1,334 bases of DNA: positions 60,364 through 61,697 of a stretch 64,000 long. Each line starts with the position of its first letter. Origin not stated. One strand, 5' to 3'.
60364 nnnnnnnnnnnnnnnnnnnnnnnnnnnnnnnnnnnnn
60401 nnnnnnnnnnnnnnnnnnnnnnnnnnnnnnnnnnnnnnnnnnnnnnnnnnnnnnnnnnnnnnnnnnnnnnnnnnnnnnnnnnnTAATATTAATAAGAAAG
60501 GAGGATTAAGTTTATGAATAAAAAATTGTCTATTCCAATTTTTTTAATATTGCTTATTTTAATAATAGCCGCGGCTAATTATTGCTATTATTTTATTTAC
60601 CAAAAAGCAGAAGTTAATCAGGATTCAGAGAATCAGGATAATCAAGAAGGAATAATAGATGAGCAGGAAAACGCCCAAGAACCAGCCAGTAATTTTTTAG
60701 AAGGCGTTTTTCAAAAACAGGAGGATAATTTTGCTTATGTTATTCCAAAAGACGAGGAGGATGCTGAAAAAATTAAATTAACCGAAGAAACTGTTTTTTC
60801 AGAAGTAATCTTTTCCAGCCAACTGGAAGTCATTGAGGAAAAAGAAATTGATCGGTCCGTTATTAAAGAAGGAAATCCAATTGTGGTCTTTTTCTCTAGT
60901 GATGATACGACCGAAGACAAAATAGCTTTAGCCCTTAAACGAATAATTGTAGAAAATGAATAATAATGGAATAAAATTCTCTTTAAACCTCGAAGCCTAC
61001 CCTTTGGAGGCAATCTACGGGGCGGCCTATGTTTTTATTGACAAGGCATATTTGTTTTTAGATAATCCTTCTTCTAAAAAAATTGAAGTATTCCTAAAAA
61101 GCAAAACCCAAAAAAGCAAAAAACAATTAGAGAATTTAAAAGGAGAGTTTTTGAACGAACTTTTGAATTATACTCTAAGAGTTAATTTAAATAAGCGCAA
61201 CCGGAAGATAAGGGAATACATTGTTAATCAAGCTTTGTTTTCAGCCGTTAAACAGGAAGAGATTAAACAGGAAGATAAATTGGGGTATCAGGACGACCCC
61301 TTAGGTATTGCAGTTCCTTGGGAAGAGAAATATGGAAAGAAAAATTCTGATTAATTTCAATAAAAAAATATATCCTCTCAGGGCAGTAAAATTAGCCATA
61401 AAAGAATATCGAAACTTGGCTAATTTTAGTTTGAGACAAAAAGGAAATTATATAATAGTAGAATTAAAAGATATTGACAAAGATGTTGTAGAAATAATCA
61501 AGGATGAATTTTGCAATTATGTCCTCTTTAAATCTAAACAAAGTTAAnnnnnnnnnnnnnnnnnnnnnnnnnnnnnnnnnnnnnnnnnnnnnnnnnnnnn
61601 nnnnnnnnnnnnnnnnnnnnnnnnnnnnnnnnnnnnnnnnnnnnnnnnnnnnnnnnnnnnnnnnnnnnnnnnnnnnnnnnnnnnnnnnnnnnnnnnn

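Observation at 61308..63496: Radical-SAM/SPASM enzyme adjacent to a Ser-His-Gly tandem-repeat precursor peptide (His-Xaa-Ser-type RiPP-like locus)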

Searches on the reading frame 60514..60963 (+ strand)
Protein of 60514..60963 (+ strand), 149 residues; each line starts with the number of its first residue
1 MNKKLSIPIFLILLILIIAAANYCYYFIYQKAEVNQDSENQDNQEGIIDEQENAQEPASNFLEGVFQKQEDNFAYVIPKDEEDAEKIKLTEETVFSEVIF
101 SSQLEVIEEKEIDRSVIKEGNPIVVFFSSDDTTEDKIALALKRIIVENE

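Call 3: search_protein_families(library=ncbifam, proteins=[window:60514-60963:+], max_evalue=0.1)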
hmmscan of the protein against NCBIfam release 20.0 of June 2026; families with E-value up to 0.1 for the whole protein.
window:60514-60963:+ (149 aa): 3 families
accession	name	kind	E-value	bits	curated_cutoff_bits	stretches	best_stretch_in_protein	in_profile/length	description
NF006897.1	PRK09379.1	equivalog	0.031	13.5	441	1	3-72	2-74/298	polyisoprenyl-teichoic acid--peptidoglycan teichoic acid transferase TagU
NF042931.1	SAG1386_EF1546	equivalog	0.04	14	80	1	7-67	31-86/158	SAG1386/EF1546 family surface-associated protein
NF045822.1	PgAcgDacpgdA2_Bac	equivalog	0.046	13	400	1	1-57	1-57/274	peptidoglycan-N-acetylglucosamine deacetylase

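Call 4: search_protein_families(library=pfam, proteins=[window:60514-60963:+], max_evalue=0.1)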
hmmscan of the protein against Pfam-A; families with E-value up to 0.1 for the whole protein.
window:60514-60963:+ (149 aa): 1 family
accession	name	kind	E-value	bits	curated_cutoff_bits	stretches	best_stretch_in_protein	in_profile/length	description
PF01956.21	EMC3_TMCO1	-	0.016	15.4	27.1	1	7-73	13-79/169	Integral membrane protein EMC3/TMCO1-like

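Call 39: search_protein_families(library=padloc, proteins=[window:60514-60963:+], max_evalue=0.01)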
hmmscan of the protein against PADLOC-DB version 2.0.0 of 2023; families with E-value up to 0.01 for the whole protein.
window:60514-60963:+ (149 aa): 0 families

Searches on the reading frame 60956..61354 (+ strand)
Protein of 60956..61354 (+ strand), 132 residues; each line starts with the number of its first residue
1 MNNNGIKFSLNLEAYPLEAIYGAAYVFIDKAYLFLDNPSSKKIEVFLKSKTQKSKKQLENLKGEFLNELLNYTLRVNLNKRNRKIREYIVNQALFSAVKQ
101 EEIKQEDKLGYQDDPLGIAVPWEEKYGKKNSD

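Call 3: search_protein_families(library=ncbifam, proteins=[window:60956-61354:+], max_evalue=0.1)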
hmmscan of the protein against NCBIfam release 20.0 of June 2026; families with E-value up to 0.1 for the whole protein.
window:60956-61354:+ (132 aa): 2 families
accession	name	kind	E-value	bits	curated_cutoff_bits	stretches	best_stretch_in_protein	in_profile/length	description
TIGR03976.1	chp_LLNDYxLRE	equivalog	2.2e-19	69.6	50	1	10-98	1-88/90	His-Xaa-Ser system protein HxsD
NF042930.1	EF0163_fam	equivalog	0.037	13.6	65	1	48-92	57-98/165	EF0163 family protein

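Call 4: search_protein_families(library=pfam, proteins=[window:60956-61354:+], max_evalue=0.1)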
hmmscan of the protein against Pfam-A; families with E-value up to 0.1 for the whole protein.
window:60956-61354:+ (132 aa): 1 family
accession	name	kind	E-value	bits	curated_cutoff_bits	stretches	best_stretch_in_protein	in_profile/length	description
PF21688.3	FAD-depend_C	-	0.018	15.7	27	1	4-99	102-194/197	FAD-dependent protein, C-terminal domain-like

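Call 39: search_protein_families(library=padloc, proteins=[window:60956-61354:+], max_evalue=0.01)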
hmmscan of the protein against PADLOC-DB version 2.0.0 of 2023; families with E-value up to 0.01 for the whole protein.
window:60956-61354:+ (132 aa): 0 families

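Call 41: find_homologous_proteins(query=window:60956-61354:+, max_evalue=0.00001)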
Query window:60956-61354:+ (132 aa): 763 proteins with E <= 0.00001 among 776 candidates; the best 120 are listed.
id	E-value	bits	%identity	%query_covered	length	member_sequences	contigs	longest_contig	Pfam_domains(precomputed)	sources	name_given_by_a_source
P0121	1.4e-78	279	100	100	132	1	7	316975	PF27806.1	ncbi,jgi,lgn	jgi:His-Xaa-Ser system protein HxsD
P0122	4.4e-74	265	95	100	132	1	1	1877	PF27806.1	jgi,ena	-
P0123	1.7e-58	214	81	92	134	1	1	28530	PF27806.1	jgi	-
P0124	1.4e-57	211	74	98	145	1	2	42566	PF27806.1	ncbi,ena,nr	ncbi:MAG: His-Xaa-Ser system protein HxsD [Candidatus Portnoybacteria bacterium]|nr:His-Xaa-Ser syst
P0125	7.2e-57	209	75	100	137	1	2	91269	PF27806.1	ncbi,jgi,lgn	-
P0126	1.2e-56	208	74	94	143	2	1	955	PF27806.1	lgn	-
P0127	7.3e-56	206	76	98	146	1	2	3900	PF27806.1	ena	-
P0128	3.3e-55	204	72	98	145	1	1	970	PF27806.1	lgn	-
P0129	3.0e-54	201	73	100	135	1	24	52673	PF27806.1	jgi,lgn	-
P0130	7.2e-54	199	73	96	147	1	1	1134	PF27806.1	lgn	-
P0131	1.8e-53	198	71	97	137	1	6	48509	PF27806.1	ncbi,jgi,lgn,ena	-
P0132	3.3e-53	197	75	92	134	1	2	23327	PF27806.1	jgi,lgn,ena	-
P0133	1.0e-52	196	69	98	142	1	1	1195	PF27806.1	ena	-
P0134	1.2e-52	196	75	96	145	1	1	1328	PF27806.1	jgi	-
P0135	3.6e-52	194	69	98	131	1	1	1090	PF27806.1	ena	-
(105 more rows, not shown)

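Call 52: predict_structure(alignment_id=A2)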
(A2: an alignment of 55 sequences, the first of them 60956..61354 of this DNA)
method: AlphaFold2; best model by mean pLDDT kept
length: 132 residues; sequences in the alignment: 55
mean_pLDDT: 81.1   pTM: 0.60
mean pLDDT of the five models: 81.1, 80.9, 79.5, 78.6, 77.8
residues with pLDDT >= 90: 75; 70-90: 21; 50-70: 20; < 50: 16
segments of 3 or more residues with pLDDT < 50: 104-114, 129-132
pLDDT, mean of each block of 10 residues (from residue 1): 83 94 93 94 95 94 97 92 89 80 45 51 54 45
secondary structure, 60 per line:
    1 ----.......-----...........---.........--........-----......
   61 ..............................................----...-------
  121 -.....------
elements in order: E5-11 H17-27 E31-39 E42-49 H55-106 H122-126

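Call 61: find_encoding_contigs(protein=P0121, flank=3200, max_places=10)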
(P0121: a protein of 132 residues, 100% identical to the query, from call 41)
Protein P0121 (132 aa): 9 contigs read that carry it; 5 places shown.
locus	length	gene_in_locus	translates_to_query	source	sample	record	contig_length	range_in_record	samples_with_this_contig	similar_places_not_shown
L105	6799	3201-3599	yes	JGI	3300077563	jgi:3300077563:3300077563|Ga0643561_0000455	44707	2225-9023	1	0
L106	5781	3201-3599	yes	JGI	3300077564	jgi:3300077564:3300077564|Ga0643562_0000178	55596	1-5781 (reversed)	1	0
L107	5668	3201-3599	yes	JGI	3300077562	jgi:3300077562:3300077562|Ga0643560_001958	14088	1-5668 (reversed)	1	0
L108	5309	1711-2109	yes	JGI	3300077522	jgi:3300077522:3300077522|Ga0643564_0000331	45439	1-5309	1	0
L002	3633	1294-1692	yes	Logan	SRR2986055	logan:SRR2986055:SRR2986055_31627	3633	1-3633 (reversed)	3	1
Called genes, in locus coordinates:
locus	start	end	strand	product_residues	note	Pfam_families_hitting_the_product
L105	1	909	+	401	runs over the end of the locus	PF28597:T2SSF_N (faint), PF00482:T2SSF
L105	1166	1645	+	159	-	PF07963:N_methyl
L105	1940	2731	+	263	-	PF06750:A24_N_bact, PF01478:Peptidase_A24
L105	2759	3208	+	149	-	-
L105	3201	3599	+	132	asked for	PF27806:HxsD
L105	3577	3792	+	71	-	-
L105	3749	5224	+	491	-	PF13353:Fer4_12, PF04055:Radical_SAM, PF13186:SPASM (weak)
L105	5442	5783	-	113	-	-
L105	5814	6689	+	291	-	-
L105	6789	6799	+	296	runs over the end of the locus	PF13847:Methyltransf_31 (faint)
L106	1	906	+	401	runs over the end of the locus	PF28597:T2SSF_N (faint), PF00482:T2SSF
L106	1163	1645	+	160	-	PF07963:N_methyl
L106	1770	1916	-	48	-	-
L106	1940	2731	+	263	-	PF06750:A24_N_bact, PF01478:Peptidase_A24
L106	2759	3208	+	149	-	-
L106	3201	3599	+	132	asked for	PF27806:HxsD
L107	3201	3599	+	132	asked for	PF27806:HxsD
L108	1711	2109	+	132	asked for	PF27806:HxsD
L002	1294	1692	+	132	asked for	PF27806:HxsD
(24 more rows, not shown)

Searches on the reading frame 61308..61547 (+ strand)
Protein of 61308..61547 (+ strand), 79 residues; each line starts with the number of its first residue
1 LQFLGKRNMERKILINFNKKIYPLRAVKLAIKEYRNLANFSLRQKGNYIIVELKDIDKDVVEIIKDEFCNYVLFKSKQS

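Call 3: search_protein_families(library=ncbifam, proteins=[window:61308-61547:+], max_evalue=0.1)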
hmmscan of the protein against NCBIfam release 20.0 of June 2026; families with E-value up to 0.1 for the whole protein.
window:61308-61547:+ (79 aa): 2 families
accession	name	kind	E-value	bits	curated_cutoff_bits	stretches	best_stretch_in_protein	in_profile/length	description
NF038315.1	HxsD_rel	equivalog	1.2e-21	76.6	41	1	15-76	1-61/62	HxsD-like protein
TIGR03976.1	chp_LLNDYxLRE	equivalog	0.0017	18.7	50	1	17-72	1-59/90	His-Xaa-Ser system protein HxsD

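Call 4: search_protein_families(library=pfam, proteins=[window:61308-61547:+], max_evalue=0.1)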
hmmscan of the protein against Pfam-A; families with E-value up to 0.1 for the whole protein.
window:61308-61547:+ (79 aa): 0 families

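Call 39: search_protein_families(library=padloc, proteins=[window:61332-61547:+], max_evalue=0.01)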
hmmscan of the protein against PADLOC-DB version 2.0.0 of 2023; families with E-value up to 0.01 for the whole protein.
window:61332-61547:+ (71 aa): 0 families
